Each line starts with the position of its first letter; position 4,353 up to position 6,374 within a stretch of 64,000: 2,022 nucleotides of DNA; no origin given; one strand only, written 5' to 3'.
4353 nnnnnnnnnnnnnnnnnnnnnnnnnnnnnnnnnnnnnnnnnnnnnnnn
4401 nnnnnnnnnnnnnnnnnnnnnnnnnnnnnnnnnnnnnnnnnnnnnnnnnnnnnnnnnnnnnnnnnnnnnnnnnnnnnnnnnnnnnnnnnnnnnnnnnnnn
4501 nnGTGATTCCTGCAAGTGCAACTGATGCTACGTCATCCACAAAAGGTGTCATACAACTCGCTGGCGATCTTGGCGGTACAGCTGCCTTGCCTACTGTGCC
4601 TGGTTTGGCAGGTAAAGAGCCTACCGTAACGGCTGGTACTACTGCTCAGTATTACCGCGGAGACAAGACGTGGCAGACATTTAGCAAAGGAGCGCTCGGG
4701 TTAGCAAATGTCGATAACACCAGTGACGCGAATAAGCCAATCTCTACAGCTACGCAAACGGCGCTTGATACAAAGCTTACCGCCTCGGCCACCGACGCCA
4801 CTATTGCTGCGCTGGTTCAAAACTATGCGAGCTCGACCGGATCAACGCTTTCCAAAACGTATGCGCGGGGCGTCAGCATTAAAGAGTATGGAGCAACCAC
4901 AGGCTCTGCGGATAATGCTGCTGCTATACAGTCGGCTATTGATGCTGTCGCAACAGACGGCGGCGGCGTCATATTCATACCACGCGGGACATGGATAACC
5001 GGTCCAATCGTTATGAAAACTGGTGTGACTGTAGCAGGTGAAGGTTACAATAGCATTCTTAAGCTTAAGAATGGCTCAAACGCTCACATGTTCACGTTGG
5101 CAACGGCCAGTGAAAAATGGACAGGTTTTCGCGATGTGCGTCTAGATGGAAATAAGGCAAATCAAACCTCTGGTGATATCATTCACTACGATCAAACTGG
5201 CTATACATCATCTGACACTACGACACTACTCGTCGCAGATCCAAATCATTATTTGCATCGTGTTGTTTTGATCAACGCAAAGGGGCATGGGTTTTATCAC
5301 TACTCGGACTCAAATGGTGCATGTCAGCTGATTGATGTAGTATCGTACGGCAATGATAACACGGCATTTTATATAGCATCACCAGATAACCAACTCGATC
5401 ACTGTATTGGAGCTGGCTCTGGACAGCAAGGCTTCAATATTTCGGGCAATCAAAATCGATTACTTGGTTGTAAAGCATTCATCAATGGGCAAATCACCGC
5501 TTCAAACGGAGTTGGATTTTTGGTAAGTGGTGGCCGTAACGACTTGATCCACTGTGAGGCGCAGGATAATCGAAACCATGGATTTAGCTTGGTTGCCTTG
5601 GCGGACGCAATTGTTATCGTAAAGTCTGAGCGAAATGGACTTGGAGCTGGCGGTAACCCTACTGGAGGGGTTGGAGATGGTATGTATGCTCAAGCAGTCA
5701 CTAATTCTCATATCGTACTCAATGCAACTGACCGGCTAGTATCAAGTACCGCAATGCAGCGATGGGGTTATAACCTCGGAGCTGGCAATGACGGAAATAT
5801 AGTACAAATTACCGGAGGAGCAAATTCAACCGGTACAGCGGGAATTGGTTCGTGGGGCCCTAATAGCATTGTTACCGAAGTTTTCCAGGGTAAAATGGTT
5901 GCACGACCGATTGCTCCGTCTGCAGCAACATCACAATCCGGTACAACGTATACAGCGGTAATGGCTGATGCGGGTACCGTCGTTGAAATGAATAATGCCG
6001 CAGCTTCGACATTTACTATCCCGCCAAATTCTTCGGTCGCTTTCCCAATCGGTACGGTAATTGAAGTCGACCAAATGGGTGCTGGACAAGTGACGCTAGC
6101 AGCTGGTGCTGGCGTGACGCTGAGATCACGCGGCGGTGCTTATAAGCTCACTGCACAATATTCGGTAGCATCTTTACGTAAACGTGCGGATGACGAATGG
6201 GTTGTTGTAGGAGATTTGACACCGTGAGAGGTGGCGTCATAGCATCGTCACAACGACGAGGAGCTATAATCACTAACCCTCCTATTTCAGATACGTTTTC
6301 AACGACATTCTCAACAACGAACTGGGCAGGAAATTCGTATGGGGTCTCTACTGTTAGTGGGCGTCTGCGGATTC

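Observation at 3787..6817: Stand-alone, GTGA-coupled tail-fibre / beta-helix depolymerase / jelly-roll module with no other phage genes nearby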

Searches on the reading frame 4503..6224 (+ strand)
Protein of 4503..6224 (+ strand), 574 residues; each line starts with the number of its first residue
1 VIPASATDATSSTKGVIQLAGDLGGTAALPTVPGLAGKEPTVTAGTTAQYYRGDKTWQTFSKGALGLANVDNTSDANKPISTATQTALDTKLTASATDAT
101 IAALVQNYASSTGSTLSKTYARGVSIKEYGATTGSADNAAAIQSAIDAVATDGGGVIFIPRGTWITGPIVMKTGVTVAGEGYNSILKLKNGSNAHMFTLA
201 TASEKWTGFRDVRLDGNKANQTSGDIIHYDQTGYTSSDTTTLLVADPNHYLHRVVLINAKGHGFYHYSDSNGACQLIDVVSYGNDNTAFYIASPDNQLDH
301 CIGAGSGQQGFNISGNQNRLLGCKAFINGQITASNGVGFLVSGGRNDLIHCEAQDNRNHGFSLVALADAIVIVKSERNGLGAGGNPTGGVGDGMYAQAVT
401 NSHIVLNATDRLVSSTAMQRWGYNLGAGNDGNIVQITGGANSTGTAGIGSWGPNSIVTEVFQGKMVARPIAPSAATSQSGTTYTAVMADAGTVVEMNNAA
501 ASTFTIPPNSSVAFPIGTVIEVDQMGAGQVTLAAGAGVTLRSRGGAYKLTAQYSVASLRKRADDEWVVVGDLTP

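Call 3: search_protein_families(library=pfam, proteins=[window:4503-6224:+], max_evalue=1)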
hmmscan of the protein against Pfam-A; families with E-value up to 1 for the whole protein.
window:4503-6224:+ (574 aa): 4 families
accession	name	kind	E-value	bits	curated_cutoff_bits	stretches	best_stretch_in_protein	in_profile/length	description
PF19264.4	DUF5907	-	6.3e-06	26.7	27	1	8-32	2-26/80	Repeat of unknown function (DUF5907)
PF06152.16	Phage_min_cap2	-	0.004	16.6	26.3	1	77-157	100-180/366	Phage minor capsid protein 2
PF24606.1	CEMIP_beta-hel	-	0.017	15.3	27.3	1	284-317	143-176/212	CEMIP beta-helix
PF19575.5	HTH_58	-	0.079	13.3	23.8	0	535-547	49-61/62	Helix-turn-helix domain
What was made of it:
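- On Pfam DUF5907 (PF19264) and BppL_N (PF18338): Gene 2 scores 26.7 bits for DUF5907, just under the cut-off of 27 (call 3).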

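Call 4: search_protein_families(library=phrogs, proteins=[window:4503-6224:+], max_evalue=0.1)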
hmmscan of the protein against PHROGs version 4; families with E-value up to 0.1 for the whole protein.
window:4503-6224:+ (574 aa): 18 families
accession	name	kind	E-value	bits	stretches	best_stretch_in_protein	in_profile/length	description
phrog_8780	-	tail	9e-38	131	3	477-572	660-755/755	minor tail protein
phrog_21510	-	unknown function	8.3e-24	85.2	1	475-573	456-554/555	-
phrog_38418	-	unknown function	4.7e-21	76.2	1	34-143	143-249/472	-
phrog_21978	-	unknown function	6.5e-20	73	1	472-572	122-217/220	-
phrog_18179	-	head and packaging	7.6e-20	72.6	1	474-573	382-481/482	virion structural protein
phrog_33513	-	unknown function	9.6e-20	71.1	1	13-97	501-588/1042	-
phrog_35419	-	tail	6.6e-14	53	1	51-107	63-121/414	tail fiber protein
phrog_38707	-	unknown function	4.7e-12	46.3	1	42-142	390-486/675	-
phrog_13892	-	tail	1.7e-10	41.6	1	58-116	561-627/676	minor tail protein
phrog_30593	-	unknown function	7.2e-09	36.3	1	60-105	105-150/322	-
phrog_20194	-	unknown function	2.9e-08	34.1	1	475-568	291-382/495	-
phrog_5207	-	unknown function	1.1e-07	31.7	1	21-107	429-508/689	-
phrog_24919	-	tail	3.1e-06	27.3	1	43-103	99-157/402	tail fiber protein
phrog_7458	-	tail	3.3e-06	26.7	1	88-181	87-183/732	tail spike protein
phrog_2234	-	tail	5.3e-06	26.3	1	122-176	184-240/757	tail spike protein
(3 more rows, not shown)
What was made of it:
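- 5913..6227 (+): Gene 2 residues about 471-574: a small C-terminal beta domain typical of the distal end of actinophage minor tail proteins. phrog_8780 'minor tail protein' at E 9e-38; residues 477-572 match profile positions 660-755 of 755 (call 4).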

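Call 8: find_encoding_contigs(protein=window:4503-6224:+, flank=10000, max_places=8)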
Protein window:4503-6224:+ (574 aa): 1 contig read that carries it; 1 place shown.
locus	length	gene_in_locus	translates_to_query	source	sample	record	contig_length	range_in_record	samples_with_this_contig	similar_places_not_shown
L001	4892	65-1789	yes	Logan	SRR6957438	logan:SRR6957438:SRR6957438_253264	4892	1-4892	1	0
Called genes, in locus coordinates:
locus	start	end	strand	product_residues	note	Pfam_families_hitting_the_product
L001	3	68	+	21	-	?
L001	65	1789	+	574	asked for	PF19264:DUF5907 (weak)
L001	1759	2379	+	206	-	-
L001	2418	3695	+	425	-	PF05958:tRNA_U5-meth_tr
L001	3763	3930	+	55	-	-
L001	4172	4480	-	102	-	-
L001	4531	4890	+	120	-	?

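Call 9: find_homologous_proteins(query=window:4503-6224:+)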
Query window:4503-6224:+ (574 aa): 2349 proteins with E <= 0.001 among 8000 candidates; the best 120 are listed.
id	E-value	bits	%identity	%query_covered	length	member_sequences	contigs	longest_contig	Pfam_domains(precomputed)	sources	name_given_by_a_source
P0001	0.0e+0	1254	100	100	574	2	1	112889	PF19264.5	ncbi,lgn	-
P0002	4.5e-214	731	51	75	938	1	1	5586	PF13229.13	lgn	-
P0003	1.9e-164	567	77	15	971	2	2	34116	PF19264.5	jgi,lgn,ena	-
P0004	1.4e-121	425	49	84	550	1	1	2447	-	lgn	-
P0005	4.5e-113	397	49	75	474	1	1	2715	-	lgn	-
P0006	3.8e-99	351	58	16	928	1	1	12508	-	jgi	jgi:hypothetical protein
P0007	1.0e-96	343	81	15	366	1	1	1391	PF19264.5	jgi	jgi:hypothetical protein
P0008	9.9e-95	337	80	11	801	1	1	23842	-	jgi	jgi:quercetin dioxygenase-like cupin family protein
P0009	6.5e-94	334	41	69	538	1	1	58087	PF19264.5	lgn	-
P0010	7.0e-91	324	68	15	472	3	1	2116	PF19264.5,PF12789.13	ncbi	-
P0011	1.9e-89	319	70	11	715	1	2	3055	-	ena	-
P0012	1.6e-88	316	64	13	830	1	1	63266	-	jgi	jgi:hypothetical protein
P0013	3.8e-86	308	78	14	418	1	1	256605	PF19264.5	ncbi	-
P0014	3.9e-86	308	73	15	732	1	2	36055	PF19264.5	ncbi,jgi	jgi:hypothetical protein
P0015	2.0e-84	303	46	60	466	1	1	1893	PF12708.13,PF18454.8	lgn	-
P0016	3.1e-82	295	34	62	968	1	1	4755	PF12708.13,PF19264.5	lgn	-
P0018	8.6e-82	294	76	15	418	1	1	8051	PF19264.5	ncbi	-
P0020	4.5e-81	292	46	58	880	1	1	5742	PF14099.14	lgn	-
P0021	1.7e-80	290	80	14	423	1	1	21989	PF19264.5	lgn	-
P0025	3.7e-78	282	74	14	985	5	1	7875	PF19264.5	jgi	jgi:hypothetical protein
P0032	1.4e-76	277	77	16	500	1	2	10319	PF19264.5,PF12789.13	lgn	-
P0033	9.8e-76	274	75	16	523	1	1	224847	PF19264.5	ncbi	-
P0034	4.3e-75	272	73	16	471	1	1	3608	PF19264.5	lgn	-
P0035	2.5e-74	269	62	21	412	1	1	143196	PF19264.5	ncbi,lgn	-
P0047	1.9e-70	257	58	20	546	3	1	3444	PF19264.5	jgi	jgi:hypothetical protein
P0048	2.2e-70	256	69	19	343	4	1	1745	PF19264.5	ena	-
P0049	4.0e-70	255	77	15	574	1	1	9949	PF26696.1,PF19264.5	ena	-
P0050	4.7e-70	255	82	14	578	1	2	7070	PF26696.1,PF19264.5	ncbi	-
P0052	6.1e-70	255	74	15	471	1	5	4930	PF19264.5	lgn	-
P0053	6.9e-70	255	79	10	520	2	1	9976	PF18338.8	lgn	-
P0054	8.7e-69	251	82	10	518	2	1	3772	PF18338.8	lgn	-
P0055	1.4e-68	250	77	16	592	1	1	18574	PF19264.5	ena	-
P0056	3.8e-68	249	51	29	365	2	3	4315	PF19264.5,PF12789.13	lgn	-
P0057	2.6e-67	246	80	15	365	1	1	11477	PF19264.5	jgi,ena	-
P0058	3.5e-67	246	69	18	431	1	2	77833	PF19264.5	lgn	-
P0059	3.5e-67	246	72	15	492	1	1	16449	PF26696.1,PF19264.5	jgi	jgi:hypothetical protein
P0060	7.9e-67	245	72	9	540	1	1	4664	PF19264.5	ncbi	ncbi:MAG: hypothetical protein RI995_1084, partial [Bacteroidota bacterium]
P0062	1.1e-66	244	62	15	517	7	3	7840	PF18338.8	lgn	-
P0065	6.9e-66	241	78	15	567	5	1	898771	PF19264.5,PF18338.8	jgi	-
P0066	8.3e-66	241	77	16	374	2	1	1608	PF19264.5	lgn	-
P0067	1.1e-65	241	48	30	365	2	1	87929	PF19264.5,PF12789.13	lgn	-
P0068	1.8e-65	240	78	15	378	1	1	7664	PF19264.5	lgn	-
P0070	4.2e-65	239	67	16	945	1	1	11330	PF19264.5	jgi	jgi:hypothetical protein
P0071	5.6e-65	238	60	15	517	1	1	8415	PF18338.8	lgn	-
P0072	1.3e-64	237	77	15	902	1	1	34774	PF19264.5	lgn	-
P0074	2.7e-64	236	75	11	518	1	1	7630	PF18338.8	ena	-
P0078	9.9e-64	234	76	15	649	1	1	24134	PF19264.5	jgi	jgi:hypothetical protein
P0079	1.3e-63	234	69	17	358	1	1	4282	PF19264.5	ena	-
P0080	2.1e-63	233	72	16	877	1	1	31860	PF19264.5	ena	-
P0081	3.0e-63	233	73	16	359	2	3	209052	PF19264.5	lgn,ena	-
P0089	4.6e-62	229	75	15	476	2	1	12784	PF19264.5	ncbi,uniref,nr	ncbi:hypothetical protein [Flavobacterium sp.]|uniref:hypothetical protein n=1 Tax=Flavobacterium sp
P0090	5.9e-62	228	72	15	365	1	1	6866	PF19264.5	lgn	-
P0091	6.9e-62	228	47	30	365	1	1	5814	PF19264.5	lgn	-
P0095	1.1e-61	228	63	17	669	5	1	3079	PF19264.5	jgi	jgi:hypothetical protein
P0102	4.7e-61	226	71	15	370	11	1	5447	PF19264.5,PF12789.13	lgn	-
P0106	8.4e-61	225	75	15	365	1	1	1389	PF19264.5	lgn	-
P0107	8.4e-61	225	69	17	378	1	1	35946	PF24243.2,PF19264.5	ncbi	-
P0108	1.1e-60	224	76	15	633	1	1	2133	PF19264.5,PF07484.18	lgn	-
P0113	5.7e-60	222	79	10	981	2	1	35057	PF19264.5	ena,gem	-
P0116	1.8e-59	220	72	15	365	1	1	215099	PF19264.5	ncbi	-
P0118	2.0e-59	220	62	17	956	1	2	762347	PF19264.5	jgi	jgi:hypothetical protein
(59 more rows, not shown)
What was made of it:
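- On Pfam Pectate_lyase_3 (PF12708) / Beta_helix (PF13229): Homologues P0015 and P0016 carry PF12708 and P0002 carries PF13229 in the precomputed tables (call 9).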

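Call 10: list_cluster_members(proteins=[P0001, P0002, P0004, P0005, P0009, P0015, P0016, P0020])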
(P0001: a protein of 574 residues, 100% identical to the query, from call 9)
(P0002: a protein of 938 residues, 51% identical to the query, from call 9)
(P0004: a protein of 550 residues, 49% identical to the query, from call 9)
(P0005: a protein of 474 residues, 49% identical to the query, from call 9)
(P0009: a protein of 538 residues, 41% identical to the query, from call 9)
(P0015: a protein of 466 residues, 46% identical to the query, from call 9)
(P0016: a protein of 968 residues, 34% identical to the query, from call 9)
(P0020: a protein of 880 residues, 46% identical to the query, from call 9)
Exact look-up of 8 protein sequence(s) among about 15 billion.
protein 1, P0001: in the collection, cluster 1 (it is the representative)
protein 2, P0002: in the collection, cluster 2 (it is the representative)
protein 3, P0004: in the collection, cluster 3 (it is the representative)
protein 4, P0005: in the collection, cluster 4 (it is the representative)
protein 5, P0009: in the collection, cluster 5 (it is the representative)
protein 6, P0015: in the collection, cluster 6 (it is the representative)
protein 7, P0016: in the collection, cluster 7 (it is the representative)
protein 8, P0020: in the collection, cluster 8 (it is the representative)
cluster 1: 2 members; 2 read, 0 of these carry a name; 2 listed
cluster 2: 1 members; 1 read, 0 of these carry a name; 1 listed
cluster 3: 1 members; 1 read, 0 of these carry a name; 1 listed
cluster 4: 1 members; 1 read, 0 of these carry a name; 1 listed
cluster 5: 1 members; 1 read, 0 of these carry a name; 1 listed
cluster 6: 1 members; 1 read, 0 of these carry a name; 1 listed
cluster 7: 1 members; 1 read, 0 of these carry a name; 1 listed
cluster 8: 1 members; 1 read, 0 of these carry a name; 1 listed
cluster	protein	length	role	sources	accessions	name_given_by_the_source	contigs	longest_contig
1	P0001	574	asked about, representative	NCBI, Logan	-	-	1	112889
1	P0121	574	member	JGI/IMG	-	-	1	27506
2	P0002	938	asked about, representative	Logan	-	-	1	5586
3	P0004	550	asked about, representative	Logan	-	-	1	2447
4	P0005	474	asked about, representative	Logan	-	-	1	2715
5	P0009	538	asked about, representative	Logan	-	-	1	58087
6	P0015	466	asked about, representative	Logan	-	-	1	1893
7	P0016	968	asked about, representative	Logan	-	-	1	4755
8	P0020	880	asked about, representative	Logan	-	-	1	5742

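Call 11: find_encoding_contigs(protein=P0009, flank=10000, max_places=3)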
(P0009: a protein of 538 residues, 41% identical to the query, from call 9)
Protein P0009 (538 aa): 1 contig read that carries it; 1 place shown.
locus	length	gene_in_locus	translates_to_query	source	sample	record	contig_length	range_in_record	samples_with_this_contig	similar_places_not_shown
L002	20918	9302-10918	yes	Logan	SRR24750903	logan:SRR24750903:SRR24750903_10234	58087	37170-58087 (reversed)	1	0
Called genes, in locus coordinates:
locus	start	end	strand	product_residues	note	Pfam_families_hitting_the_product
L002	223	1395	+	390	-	PF04203:Sortase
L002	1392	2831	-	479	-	PF08308:PEGA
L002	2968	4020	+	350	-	PF14285:DUF4367 (weak)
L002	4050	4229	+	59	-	-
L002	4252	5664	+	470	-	PF00749:tRNA-synt_1c, PF19269:Anticodon_2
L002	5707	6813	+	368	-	PF11258:DUF3048, PF17479:DUF3048_C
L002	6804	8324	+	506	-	PF00512:HisKA, PF02518:HATPase_c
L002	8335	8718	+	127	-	PF00072:Response_reg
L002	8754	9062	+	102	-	-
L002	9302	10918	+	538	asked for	PF19264:DUF5907 (weak)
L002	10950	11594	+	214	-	PF01182:Glucosamine_iso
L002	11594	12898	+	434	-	PF00479:G6PD_N, PF02781:G6PD_C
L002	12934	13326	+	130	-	-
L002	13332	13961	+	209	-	-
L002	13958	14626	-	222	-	PF22570:LiaF-TM, PF18917:LiaI-LiaF-like_TM1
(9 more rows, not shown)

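Call 12: find_encoding_contigs(protein=P0002, flank=10000, max_places=3)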
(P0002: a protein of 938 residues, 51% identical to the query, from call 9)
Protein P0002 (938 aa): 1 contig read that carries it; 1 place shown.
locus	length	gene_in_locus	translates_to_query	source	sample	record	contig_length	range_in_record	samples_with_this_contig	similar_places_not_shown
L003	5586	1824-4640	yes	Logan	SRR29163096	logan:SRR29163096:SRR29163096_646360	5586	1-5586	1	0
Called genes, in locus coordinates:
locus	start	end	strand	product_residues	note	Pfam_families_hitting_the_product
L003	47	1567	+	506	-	PF13229:Beta_helix, PF05048:NosD, PF13229:Beta_helix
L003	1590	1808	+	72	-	-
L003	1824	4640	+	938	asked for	PF13229:Beta_helix (faint)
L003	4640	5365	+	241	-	PF13385:Laminin_G_3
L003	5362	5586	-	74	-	?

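Call 19: find_encoding_contigs(protein=P0121, flank=10000, max_places=3)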
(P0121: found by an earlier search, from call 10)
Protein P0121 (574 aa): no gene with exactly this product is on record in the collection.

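Call 21: find_related_loci(query=window:4503-6224:+, collection=metagenome_contigs, flank=10000)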
Query window:4503-6224:+ (574 aa) in metagenome_contigs; peptide patterns used: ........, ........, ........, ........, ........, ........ (x = any residue, [..] = any of these).
80 stretches matched a pattern; 53 encode a relative of the query (tblastn E <= 1e-3); 53 distinct loci.
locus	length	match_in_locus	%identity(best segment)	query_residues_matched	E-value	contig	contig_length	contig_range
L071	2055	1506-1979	52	428-573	1e-34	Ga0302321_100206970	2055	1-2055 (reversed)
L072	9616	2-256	49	488-572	1e-17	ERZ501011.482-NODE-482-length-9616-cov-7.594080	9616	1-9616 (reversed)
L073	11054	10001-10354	68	38-74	5e-11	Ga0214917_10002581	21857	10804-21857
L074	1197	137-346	46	35-104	3e-10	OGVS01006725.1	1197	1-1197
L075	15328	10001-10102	65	41-74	7e-9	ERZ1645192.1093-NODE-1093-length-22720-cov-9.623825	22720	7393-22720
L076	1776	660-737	81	35-60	8e-9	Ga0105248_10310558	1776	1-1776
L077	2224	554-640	79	32-60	1e-8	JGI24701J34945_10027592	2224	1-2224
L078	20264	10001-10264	41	39-126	3e-8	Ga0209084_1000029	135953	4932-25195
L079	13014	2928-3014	79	32-60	2e-8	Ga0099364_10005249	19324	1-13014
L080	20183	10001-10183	51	35-90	4e-8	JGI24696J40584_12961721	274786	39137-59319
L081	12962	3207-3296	70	34-63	6e-8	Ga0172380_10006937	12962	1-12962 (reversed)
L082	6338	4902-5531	83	38-60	1e-7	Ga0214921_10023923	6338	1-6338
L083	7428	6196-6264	83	38-60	1e-7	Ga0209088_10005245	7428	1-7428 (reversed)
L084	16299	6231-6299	83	38-60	1e-7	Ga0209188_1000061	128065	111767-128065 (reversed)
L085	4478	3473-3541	83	38-60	1e-7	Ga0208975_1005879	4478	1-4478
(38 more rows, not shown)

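Call 36: predict_structure(alignment_id=A1)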
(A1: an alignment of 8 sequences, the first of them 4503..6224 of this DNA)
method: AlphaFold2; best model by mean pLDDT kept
length: 574 residues; sequences in the alignment: 8
mean_pLDDT: 67.9   pTM: 0.61
mean pLDDT of the five models: 67.9, 67.7, 66.7, 65.2, 62.7
residues with pLDDT >= 90: 85; 70-90: 254; 50-70: 82; < 50: 153
segments of 3 or more residues with pLDDT < 50: 1-123, 201-203, 237-246, 328-330, 382-390
pLDDT, mean of each block of 10 residues (from residue 1): 31 34 34 32 36 38 33 33 31 30 26 29 53 84 83 74 89 78 85 84 63 91 89 53 50 88 83 77 90 81 80 85 70 71 84 82 88 79 42 81 84 54 72 83 65 81 70 71 89 84 89 90 80 87 61 78 86 61
secondary structure, 60 per line:
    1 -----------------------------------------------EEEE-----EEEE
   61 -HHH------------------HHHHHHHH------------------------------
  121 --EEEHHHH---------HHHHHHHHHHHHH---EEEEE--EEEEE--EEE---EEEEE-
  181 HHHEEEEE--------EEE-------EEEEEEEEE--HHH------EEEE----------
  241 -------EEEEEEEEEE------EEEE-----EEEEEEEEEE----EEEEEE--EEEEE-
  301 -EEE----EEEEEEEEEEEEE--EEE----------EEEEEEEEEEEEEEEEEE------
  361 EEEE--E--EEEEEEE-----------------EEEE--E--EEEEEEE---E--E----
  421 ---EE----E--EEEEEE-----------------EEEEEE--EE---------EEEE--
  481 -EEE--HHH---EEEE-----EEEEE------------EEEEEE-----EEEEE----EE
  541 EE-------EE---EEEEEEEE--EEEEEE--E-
elements in order: E48-51 E57-60 H83-90 E123-125 H126-129 H139-151 E155-159 E162-166 E169-171 E175-179 E184-188 E197-199 E207-215 E227-230 E248-257 E264-267 E273-282 E287-292 E295-299 E302-304 E309-321 E324-326 E337-354 E361-364 E370-376 E394-397 E403-409 E433-438 E456-461 E475-478 E482-484 E493-496 E502-506 E519-524 E530-534 E539-542 E555-562 E565-570
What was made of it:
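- On Phage tail fibre / tailspike (receptor-binding protein): AF2 model with pLDDT 70-90 over residues 125-470 (call 36).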

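Call 40: fold_search(model_id=the predicted structure, library=pdb)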
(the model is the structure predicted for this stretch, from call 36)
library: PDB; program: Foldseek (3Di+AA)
matches with E <= 10: 276; with E <= 0.001: 67
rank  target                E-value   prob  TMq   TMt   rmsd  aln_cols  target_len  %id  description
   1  2pyg_B                9.6e-12  1.00  0.44  0.64   6.0       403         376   20  Azotobacter vinelandii Mannuronan C-5 epimerase AlgE4 A-module (released 2008-05-27)
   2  2pyh_A                1.4e-11  1.00  0.41  0.60   6.7       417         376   18  Azotobacter vinelandii Mannuronan C-5 epimerase AlgE4 A-module complexed with mannuronan trisaccharide (released 2008-05-27)
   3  2pyh_B                4.3e-11  1.00  0.43  0.63   6.3       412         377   20  Azotobacter vinelandii Mannuronan C-5 epimerase AlgE4 A-module complexed with mannuronan trisaccharide (released 2008-05-27)
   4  2pyg_A                7.9e-11  1.00  0.43  0.63   6.7       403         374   20  Azotobacter vinelandii Mannuronan C-5 epimerase AlgE4 A-module (released 2008-05-27)
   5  5lw3                  1.1e-10  1.00  0.44  0.63   6.5       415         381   19  Azotobacter vinelandii Mannuronan C-5 epimerase AlgE6 A-module (released 2017-10-25)
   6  8jaz_A                3.3e-09  1.00  0.41  0.49  13.1       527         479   15  Structure of the alginate epimerase/lyase complexed with di-mannuronic acid (released 2024-05-08)
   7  8ja4                  6.6e-09  1.00  0.37  0.44  13.4       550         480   15  Structure of the alginate epimerase/lyase (released 2024-05-08)
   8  6w4q_B                3.1e-08  1.00  0.40  0.31   6.8       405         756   16  Crystal structure of full-length tailspike protein 2 (TSP2, ORF211) ) from Escherichia coli O157:H7 bacteriophage CAB1 (released 2021-01-20)
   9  5w6p_A                5.9e-08  1.00  0.41  0.35   6.4       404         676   15  Crystal structure of Bacteriophage CBA120 tailspike protein 2 enzymatically active domain (TSP2dN, orf211) (released 2018-10-24)
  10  5w6p_D                6.5e-08  1.00  0.43  0.37  15.0       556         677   12  Crystal structure of Bacteriophage CBA120 tailspike protein 2 enzymatically active domain (TSP2dN, orf211) (released 2018-10-24)
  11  6w4q_D                8.5e-08  1.00  0.40  0.31   6.8       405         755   14  Crystal structure of full-length tailspike protein 2 (TSP2, ORF211) ) from Escherichia coli O157:H7 bacteriophage CAB1 (released 2021-01-20)
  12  5w6p_F                1.1e-07  1.00  0.42  0.36   6.2       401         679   15  Crystal structure of Bacteriophage CBA120 tailspike protein 2 enzymatically active domain (TSP2dN, orf211) (released 2018-10-24)
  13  6w4q_E                5.3e-07  1.00  0.42  0.33   6.7       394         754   16  Crystal structure of full-length tailspike protein 2 (TSP2, ORF211) ) from Escherichia coli O157:H7 bacteriophage CAB1 (released 2021-01-20)
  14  6w4q_F                8.4e-07  1.00  0.42  0.33   6.6       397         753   16  Crystal structure of full-length tailspike protein 2 (TSP2, ORF211) ) from Escherichia coli O157:H7 bacteriophage CAB1 (released 2021-01-20)
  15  6w4q_A                9.2e-07  1.00  0.42  0.33   6.2       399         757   15  Crystal structure of full-length tailspike protein 2 (TSP2, ORF211) ) from Escherichia coli O157:H7 bacteriophage CAB1 (released 2021-01-20)
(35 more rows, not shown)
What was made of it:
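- Closest known: Tailspike depolymerases of tailed phages. Same: Foldseek probability is 1.0 with E values of 3e-8 to 1e-4 (call 40).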

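Call 43: find_encoding_contigs(protein=P0005, flank=10000, max_places=3)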
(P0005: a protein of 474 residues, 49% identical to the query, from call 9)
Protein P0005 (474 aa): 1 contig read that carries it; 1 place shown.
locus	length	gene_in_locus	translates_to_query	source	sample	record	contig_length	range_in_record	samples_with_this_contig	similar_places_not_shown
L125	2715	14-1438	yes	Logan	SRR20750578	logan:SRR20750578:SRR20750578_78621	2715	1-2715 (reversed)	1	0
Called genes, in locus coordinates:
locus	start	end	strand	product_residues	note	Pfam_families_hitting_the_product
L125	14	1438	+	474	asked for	-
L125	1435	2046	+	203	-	-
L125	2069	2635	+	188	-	-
